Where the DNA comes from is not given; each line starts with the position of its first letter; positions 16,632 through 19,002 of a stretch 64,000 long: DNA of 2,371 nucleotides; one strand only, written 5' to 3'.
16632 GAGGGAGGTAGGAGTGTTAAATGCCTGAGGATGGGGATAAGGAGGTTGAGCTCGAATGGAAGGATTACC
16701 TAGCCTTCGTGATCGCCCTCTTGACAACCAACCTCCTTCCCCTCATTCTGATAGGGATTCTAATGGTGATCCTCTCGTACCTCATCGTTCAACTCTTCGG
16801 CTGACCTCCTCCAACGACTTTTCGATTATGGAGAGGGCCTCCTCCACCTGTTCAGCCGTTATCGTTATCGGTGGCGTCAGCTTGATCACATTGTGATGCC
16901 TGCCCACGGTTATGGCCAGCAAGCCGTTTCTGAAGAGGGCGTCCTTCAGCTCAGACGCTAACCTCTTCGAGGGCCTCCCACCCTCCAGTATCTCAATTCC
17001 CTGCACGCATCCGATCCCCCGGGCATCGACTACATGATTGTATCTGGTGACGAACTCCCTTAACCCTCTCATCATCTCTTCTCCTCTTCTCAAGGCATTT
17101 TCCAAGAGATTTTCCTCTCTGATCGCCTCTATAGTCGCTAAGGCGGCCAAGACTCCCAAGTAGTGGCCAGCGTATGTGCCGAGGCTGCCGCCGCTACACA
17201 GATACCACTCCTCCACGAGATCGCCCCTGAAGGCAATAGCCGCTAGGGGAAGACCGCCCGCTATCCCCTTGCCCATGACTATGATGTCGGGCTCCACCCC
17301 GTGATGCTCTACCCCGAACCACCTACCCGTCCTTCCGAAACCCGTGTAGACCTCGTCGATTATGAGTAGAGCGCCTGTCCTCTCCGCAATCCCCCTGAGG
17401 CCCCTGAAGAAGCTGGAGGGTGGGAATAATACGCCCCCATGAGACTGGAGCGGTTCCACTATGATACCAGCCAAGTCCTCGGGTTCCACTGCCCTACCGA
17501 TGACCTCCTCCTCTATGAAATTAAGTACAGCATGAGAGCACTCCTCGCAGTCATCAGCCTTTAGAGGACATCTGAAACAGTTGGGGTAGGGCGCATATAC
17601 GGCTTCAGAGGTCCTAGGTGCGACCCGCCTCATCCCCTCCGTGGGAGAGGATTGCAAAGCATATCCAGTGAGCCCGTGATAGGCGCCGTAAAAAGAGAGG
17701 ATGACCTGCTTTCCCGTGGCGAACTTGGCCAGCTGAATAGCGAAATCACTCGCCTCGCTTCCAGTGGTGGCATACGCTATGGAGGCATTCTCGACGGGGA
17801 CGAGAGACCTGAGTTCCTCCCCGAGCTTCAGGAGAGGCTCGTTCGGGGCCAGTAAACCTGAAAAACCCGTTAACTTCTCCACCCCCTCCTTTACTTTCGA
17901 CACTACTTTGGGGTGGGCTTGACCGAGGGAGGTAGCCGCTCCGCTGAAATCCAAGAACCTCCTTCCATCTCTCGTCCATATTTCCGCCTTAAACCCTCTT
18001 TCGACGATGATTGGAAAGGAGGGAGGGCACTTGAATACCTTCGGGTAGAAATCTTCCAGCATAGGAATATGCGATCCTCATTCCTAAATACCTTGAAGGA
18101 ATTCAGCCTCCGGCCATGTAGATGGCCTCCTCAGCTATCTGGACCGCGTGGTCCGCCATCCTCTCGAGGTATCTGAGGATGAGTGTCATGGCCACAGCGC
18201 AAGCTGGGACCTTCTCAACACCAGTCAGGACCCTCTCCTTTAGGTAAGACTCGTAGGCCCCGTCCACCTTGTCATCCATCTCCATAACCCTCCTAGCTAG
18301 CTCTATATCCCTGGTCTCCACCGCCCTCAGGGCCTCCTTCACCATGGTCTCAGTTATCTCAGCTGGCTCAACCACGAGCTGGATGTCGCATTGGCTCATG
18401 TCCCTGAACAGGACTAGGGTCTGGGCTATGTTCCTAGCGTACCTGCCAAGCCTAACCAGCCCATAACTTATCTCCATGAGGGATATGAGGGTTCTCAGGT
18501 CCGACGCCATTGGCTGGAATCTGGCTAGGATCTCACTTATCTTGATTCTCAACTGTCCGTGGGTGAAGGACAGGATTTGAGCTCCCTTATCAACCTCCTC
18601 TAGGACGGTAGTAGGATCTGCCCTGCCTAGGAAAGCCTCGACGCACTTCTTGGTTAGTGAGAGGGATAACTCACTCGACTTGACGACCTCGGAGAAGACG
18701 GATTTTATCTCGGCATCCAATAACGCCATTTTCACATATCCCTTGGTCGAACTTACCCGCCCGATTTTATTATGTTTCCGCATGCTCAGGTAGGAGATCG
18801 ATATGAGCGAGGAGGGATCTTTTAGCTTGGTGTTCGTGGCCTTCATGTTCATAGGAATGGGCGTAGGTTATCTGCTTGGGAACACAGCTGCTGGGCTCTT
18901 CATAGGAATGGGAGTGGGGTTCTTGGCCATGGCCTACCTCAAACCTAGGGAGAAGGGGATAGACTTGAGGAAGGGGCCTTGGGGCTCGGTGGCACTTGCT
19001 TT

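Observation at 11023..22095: Possible peptidoglycan stem-peptide / D-peptide scavenging locus in an archaeon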

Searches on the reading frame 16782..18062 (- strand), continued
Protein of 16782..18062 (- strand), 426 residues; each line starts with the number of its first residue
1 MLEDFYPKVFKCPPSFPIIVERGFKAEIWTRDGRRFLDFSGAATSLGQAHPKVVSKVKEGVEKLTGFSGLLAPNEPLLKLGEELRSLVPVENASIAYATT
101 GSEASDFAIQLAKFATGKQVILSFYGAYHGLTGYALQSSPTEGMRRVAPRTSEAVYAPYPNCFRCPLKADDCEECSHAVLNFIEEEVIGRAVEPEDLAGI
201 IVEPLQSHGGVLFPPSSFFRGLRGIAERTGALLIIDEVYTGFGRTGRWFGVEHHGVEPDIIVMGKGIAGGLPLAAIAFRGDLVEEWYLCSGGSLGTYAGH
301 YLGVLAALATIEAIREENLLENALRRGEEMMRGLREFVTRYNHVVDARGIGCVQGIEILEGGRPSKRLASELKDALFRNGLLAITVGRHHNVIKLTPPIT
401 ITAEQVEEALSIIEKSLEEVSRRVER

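Call 57: search_protein_families(library=ncbifam, proteins=[L023:8606-9838:-, L023:11332-12447:+, L024:11204-12334:+], max_evalue=1e-30)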
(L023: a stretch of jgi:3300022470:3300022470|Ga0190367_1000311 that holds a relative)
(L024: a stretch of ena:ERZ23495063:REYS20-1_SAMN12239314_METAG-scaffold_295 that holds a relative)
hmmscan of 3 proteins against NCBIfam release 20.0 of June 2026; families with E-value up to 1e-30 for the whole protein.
L023:8606-9838:- (410 aa): 4 families
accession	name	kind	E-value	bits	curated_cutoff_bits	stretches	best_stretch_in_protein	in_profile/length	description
TIGR01048.1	lysA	equivalog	2.3e-114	382.1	297.9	1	8-405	8-415/417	diaminopimelate decarboxylase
NF006515.0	PRK08961.1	equivalog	3.8e-96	322.9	802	1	22-384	500-859/861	bifunctional aspartate kinase/diaminopimelate decarboxylase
TIGR03099.1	dCO2ase_PEP1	hypoth_equivalog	8.7e-58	196.3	478.45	1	6-384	5-398/398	pyridoxal-dependent decarboxylase, exosortase A system-associated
NF052544.1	OrLyDeCDokD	equivalog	6.6e-46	156.8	700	1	8-404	25-457/461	ornithine/lysine decarboxylase DokD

L023:11332-12447:+ (371 aa): 10 families
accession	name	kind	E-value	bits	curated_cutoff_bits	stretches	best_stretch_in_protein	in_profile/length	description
NF041118.1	A_G_epim_Thtga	equivalog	1.7e-78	264.2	500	1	1-333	1-332/341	L-Ala-D/L-Glu epimerase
TIGR02534.1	mucon_cyclo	subfamily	4.2e-63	213.6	334.95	1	12-361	10-366/368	muconate/chloromuconate family cycloisomerase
NF042940.1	racemase_DgcA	equivalog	1.7e-54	185.2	400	1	6-345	1-319/323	N-acetyl-D-Glu racemase DgcA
NF043002.1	HProlDhtase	equivalog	2.4e-44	151.7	500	1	1-357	1-359/366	cis-3-hydroxy-L-proline dehydratase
TIGR01928.1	menC_lowGC_arch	equivalog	4.6e-43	147.5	200.65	1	11-312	3-300/325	o-succinylbenzoate synthase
NF047820.1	TalGalacDh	equivalog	4.3e-40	137.8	500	1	27-354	34-358/371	L-talarate/galactarate dehydratase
NF011708.0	PRK15129.1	equivalog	5.7e-39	134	343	1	5-341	3-320/321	L-Ala-D/L-Glu epimerase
NF040866.1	AraD_Arch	equivalog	1.7e-36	126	650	1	31-361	34-370/372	arabinonate dehydratase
NF010624.0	PRK14017.1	equivalog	2.6e-34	119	311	1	31-361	15-361/382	galactonate dehydratase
NF043051.1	ManoateDhtManD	equivalog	4.6e-34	117.9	550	0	173-367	195-390/403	D-mannonate dehydratase ManD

L024:11204-12334:+ (376 aa): 7 families
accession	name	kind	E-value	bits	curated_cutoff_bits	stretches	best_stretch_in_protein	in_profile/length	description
NF041118.1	A_G_epim_Thtga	equivalog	2e-80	270.5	500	1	5-345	1-340/341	L-Ala-D/L-Glu epimerase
TIGR02534.1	mucon_cyclo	subfamily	2e-54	185.1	334.95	1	19-363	13-364/368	muconate/chloromuconate family cycloisomerase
NF042940.1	racemase_DgcA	equivalog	1.3e-53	182.3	400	1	11-330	2-301/323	N-acetyl-D-Glu racemase DgcA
NF011708.0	PRK15129.1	equivalog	1.7e-37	129.1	343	1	9-328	3-304/321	L-Ala-D/L-Glu epimerase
TIGR01928.1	menC_lowGC_arch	equivalog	9.7e-36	123.4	200.65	1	13-318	1-303/325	o-succinylbenzoate synthase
NF043002.1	HProlDhtase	equivalog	2.6e-32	112.1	500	1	5-359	1-357/366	cis-3-hydroxy-L-proline dehydratase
NF040866.1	AraD_Arch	equivalog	9.4e-31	107.1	650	0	100-357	101-362/372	arabinonate dehydratase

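Call 70: find_related_loci(query=A1, collection=metagenome_contigs, flank=10000)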
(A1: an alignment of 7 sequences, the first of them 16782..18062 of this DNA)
Query A1 (426 aa) in metagenome_contigs; peptide patterns used: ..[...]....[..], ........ (x = any residue, [..] = any of these).
324 stretches matched a pattern; 21 encode a relative of the query (tblastn E <= 1e-3); 21 distinct loci.
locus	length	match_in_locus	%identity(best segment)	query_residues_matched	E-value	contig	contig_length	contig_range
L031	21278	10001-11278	92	1-426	0e+0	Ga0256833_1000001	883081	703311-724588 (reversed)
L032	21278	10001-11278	91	1-426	0e+0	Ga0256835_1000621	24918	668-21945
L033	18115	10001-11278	88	1-426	0e+0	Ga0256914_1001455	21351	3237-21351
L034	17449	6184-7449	74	1-422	0e+0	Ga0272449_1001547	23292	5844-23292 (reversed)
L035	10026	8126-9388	71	1-421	0e+0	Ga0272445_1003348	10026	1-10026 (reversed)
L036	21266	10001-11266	74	1-422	0e+0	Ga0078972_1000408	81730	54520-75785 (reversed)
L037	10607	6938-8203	74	1-422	0e+0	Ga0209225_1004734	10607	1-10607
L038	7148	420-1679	73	1-421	0e+0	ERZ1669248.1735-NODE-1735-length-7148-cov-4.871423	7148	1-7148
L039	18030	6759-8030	72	1-424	0e+0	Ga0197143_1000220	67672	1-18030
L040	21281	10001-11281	52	1-426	7e-151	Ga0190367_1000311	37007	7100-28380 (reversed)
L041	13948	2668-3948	52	1-426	7e-151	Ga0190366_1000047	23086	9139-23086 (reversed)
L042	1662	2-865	71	127-420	9e-158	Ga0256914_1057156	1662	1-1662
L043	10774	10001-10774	72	1-258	7e-131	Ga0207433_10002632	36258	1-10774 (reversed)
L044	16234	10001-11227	32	16-422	6e-70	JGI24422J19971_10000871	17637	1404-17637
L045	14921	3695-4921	32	16-422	2e-69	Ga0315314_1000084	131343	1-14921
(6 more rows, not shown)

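Call 82: find_encoding_contigs(protein=P0269, flank=10000, max_places=1)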
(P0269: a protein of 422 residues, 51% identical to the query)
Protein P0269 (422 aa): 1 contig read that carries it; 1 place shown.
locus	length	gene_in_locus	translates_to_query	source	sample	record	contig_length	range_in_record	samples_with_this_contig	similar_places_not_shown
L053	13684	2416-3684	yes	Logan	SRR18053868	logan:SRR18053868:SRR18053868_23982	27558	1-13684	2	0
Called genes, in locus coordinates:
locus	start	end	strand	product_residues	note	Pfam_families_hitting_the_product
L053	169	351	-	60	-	-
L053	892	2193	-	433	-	PF01546:Peptidase_M20, PF07687:M20_dimer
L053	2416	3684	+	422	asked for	PF00202:Aminotran_3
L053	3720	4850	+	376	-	PF07690:MFS_1, PF13347:MFS_2 (faint), PF00083:Sugar_tr (weak), PF07690:MFS_1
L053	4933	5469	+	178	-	PF12837:Fer4_6 (faint), PF13237:Fer4_10 (weak), PF13247:Fer4_11, PF12838:Fer4_7, PF13187:Fer4_9 (weak), PF14697:Fer4_21 (weak), PF00037:Fer4 (weak), PF12797:Fer4_2 (weak), +1 more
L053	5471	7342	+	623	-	PF02730:AFOR_N, PF01314:AFOR_C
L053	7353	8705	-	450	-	PF00202:Aminotran_3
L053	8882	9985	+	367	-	PF02746:MR_MLE_N, PF13378:MR_MLE_C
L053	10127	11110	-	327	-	PF00701:DHDPS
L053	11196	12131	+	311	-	PF00701:DHDPS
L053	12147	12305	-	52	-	-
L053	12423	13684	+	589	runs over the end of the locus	PF00496:SBP_bac_5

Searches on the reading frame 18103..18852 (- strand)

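Call 3: search_protein_families(library=pfam, proteins=[window:18103-18852:-])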
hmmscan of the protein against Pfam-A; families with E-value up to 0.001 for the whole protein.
window:18103-18852:- (249 aa): 1 family
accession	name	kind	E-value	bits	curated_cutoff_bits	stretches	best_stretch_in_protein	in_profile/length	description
PF01895.24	PhoU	-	3.3e-29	101.5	23.5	2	164-242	5-88/89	PhoU domain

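Call 4: search_protein_families(library=ncbifam, proteins=[window:18103-18852:-])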
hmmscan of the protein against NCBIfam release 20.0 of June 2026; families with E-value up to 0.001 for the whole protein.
window:18103-18852:- (249 aa): 2 families
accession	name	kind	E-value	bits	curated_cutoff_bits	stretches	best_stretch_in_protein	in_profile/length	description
TIGR02135.1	phoU_full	equivalog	2.7e-33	115.4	130.25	1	46-248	4-208/212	phosphate signaling complex protein PhoU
NF008332.0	PRK11115.1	equivalog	2.1e-13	50.3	342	1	105-247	72-217/239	phosphate signaling complex protein PhoU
